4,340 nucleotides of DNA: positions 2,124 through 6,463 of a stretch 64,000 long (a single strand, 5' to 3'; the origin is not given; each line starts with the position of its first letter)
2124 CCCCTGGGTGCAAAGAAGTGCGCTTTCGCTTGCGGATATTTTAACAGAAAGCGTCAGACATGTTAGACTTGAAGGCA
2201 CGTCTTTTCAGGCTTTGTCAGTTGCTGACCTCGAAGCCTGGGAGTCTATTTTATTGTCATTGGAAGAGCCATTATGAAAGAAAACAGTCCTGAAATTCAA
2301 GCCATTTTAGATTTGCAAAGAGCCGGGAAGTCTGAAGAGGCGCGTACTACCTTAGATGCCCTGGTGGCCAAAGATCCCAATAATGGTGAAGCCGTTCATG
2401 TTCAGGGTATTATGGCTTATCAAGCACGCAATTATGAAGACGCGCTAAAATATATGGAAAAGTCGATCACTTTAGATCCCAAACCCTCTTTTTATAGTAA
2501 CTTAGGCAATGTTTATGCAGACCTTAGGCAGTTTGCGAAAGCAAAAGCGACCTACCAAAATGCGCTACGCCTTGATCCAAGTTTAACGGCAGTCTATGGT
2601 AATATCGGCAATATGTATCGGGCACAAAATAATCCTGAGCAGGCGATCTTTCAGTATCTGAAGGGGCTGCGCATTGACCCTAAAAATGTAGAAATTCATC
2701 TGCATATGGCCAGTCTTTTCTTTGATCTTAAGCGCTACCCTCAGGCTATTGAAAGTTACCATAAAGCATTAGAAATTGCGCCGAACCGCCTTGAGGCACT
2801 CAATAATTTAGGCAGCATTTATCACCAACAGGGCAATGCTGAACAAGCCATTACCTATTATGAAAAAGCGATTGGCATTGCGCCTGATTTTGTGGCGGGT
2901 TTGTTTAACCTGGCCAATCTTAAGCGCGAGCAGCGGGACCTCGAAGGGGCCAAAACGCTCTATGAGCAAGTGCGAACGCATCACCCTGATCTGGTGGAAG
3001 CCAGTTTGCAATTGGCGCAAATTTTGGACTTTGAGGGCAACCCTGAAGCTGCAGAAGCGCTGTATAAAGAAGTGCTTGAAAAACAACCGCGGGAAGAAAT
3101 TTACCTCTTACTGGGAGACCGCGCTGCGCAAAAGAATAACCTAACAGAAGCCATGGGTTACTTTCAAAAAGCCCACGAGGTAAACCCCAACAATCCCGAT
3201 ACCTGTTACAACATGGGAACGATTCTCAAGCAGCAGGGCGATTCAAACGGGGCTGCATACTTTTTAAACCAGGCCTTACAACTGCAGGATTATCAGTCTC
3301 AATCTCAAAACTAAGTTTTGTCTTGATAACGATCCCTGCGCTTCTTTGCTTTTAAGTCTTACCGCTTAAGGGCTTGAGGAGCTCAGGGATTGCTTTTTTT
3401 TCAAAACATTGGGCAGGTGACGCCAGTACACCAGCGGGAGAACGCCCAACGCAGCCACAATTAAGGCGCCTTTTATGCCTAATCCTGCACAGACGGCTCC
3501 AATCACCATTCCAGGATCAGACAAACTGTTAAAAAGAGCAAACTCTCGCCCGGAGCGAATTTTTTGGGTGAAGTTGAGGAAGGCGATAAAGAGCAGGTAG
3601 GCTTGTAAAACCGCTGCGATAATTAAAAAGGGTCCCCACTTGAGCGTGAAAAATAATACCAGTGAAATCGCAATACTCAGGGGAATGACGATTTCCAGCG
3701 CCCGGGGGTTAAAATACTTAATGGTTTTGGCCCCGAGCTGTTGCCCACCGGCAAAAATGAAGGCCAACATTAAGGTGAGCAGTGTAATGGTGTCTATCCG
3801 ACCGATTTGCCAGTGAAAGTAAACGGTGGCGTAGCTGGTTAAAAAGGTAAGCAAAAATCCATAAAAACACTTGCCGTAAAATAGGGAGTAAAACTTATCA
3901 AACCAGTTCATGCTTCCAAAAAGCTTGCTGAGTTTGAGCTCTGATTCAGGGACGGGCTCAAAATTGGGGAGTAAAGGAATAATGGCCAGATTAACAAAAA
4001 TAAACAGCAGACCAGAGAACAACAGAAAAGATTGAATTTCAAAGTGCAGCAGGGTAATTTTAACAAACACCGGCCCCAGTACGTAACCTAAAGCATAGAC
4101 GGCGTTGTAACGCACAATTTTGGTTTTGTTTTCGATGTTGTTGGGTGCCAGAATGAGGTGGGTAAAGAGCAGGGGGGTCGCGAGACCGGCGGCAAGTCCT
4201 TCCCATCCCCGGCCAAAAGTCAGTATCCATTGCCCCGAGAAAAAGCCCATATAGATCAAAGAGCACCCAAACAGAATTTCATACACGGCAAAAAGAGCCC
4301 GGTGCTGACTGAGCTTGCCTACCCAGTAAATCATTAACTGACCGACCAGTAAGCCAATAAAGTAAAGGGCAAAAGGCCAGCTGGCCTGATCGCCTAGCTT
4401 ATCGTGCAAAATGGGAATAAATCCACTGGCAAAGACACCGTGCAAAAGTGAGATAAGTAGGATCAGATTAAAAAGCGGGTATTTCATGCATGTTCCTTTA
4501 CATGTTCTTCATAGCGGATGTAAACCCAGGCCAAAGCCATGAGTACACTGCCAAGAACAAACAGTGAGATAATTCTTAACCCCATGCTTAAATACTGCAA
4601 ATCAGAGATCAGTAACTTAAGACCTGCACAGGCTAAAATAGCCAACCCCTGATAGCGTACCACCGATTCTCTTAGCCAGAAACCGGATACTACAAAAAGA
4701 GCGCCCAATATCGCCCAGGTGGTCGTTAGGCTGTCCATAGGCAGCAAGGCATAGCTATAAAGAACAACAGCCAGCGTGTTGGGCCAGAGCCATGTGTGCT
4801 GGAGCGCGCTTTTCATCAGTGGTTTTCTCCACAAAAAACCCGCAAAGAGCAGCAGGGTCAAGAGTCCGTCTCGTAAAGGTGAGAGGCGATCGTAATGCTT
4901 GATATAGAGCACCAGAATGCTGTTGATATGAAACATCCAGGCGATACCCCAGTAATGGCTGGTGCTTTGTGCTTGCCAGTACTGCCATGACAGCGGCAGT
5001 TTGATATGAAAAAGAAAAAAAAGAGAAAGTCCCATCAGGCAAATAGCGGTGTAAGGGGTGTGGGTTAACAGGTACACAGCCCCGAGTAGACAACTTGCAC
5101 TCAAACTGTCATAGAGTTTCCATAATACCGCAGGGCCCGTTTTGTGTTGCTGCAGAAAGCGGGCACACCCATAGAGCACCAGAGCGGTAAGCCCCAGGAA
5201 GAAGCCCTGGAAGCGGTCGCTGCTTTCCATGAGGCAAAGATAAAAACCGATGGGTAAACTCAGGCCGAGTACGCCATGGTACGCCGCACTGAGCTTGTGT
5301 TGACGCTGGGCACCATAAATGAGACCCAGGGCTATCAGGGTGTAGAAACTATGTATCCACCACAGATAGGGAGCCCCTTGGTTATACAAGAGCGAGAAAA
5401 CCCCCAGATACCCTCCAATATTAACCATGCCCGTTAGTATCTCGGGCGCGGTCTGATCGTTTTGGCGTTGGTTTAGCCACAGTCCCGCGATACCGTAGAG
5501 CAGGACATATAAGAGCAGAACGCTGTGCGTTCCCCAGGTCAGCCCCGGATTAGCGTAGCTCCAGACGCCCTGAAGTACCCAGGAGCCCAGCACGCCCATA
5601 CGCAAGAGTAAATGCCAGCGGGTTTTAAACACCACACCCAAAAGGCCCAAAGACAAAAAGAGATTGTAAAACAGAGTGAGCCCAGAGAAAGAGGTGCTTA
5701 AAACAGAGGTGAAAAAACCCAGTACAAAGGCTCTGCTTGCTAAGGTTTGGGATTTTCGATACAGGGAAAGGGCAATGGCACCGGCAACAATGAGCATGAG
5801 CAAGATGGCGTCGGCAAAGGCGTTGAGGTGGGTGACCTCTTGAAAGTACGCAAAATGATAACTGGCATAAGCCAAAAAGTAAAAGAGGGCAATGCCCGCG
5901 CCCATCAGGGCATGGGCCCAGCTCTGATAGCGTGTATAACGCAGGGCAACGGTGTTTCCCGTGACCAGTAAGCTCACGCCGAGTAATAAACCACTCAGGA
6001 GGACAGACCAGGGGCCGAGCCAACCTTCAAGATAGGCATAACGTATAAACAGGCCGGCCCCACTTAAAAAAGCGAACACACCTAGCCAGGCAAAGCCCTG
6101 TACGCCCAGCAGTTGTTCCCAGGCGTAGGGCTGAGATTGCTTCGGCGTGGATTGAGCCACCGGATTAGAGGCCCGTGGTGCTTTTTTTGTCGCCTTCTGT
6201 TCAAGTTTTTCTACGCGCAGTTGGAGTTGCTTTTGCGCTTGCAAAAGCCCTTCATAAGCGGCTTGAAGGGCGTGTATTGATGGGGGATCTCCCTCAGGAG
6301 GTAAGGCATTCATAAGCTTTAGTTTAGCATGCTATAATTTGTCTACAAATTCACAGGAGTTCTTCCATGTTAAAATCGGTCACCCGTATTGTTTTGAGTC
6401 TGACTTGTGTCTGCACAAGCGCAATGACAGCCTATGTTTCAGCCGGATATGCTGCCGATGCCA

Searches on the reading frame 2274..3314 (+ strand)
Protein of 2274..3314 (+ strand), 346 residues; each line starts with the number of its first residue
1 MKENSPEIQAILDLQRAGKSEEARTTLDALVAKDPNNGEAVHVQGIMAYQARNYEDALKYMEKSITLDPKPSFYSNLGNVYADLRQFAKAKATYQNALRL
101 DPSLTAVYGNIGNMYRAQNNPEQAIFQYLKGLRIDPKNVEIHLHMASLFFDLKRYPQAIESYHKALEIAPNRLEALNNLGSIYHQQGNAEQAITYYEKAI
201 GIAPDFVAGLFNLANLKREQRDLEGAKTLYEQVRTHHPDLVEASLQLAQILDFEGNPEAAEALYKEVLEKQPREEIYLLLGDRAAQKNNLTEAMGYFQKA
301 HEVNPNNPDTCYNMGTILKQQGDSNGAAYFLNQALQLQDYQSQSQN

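Call 65: search_protein_families(library=pfam, proteins=[window:2274-3314:+], max_evalue=0.0001)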
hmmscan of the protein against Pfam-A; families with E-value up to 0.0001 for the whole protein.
window:2274-3314:+ (346 aa): 32 families (the best 25 are shown)
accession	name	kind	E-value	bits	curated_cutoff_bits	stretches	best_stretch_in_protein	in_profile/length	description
PF00515.34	TPR_1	-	5.6e-57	187.8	27.8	4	174-206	2-34/34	Tetratricopeptide repeat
PF07719.23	TPR_2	-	1.2e-56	184.5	27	3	174-205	2-33/34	Tetratricopeptide repeat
PF13181.12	TPR_8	-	2e-47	155.8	25.7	2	174-205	2-33/34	Tetratricopeptide repeat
PF13432.12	TPR_16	-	2.4e-39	133.8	32.7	5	145-205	3-63/65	Tetratricopeptide repeat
PF13414.12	TPR_11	-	1.1e-37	127.9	26.8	4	148-187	3-42/42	TPR repeat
PF14559.12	TPR_19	-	1e-36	125.5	25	3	219-280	3-65/68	Tetratricopeptide repeat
PF13428.12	TPR_14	-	1.8e-36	121.3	23.5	0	242-281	2-42/44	Tetratricopeptide repeat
PF13424.12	TPR_12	-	2.5e-36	124.2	30.1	3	141-203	5-75/77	Tetratricopeptide repeat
PF13431.12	TPR_17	-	3.4e-31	105.3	24.4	1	164-193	4-33/34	Tetratricopeptide repeat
PF13176.12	TPR_7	-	9.9e-28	94.3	27.9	1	175-205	1-31/36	Tetratricopeptide repeat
PF23914.1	TPR_CcmH_CycH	-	3.5e-27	95.6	42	3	111-199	56-147/158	Cytochrome c-type biogenesis protein H TPR domain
PF13174.12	TPR_6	-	7.3e-24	83.2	26.3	0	210-239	3-32/33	Tetratricopeptide repeat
PF13374.12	TPR_10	-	3.8e-21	74.8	27.5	1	173-200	2-29/42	Tetratricopeptide repeat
PF13371.12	TPR_9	-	5.4e-18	65.2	35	1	153-205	9-61/73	Tetratricopeptide repeat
PF24575.1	TPR_Slam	-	6.5e-15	55.9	35.2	0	214-261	54-101/104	Surface lipoprotein assembly modifier, N-terminal TPR repeats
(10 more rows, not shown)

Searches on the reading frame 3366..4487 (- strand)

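Call 65: search_protein_families(library=pfam, proteins=[window:3366-4487:-], max_evalue=0.0001)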
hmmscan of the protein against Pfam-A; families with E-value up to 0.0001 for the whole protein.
window:3366-4487:- (373 aa): 1 family
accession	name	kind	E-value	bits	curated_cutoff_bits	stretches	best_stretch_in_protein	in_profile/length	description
PF07690.21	MFS_1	-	1.8e-14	53.9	33.4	1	12-330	7-346/347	Major Facilitator Superfamily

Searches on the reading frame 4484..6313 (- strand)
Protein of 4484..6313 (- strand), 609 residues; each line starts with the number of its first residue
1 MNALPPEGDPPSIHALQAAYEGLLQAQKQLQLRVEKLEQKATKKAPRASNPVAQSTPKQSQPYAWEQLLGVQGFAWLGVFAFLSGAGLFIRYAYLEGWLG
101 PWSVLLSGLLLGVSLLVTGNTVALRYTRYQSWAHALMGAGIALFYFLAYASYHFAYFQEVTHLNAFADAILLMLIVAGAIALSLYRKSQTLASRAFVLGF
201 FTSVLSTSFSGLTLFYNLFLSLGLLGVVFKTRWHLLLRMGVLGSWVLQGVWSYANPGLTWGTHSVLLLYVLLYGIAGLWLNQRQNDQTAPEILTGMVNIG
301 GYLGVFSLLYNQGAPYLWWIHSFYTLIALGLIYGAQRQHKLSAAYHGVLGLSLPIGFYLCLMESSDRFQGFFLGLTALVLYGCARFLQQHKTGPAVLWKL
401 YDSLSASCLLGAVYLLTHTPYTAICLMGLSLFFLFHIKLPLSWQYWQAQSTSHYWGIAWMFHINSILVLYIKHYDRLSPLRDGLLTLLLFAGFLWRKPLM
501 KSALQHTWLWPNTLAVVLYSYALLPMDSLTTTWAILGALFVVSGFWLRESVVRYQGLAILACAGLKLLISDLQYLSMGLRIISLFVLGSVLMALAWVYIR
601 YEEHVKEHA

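Call 35: search_protein_families(library=pfam, proteins=[window:4484-6313:-], max_evalue=0.00001)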
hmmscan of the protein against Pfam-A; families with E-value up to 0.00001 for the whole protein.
window:4484-6313:- (609 aa): 1 family
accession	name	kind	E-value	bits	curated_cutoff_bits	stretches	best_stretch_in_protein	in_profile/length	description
PF10101.14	DUF2339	-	1.7e-28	100.2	33.6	2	74-279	5-207/659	Predicted membrane protein (DUF2339)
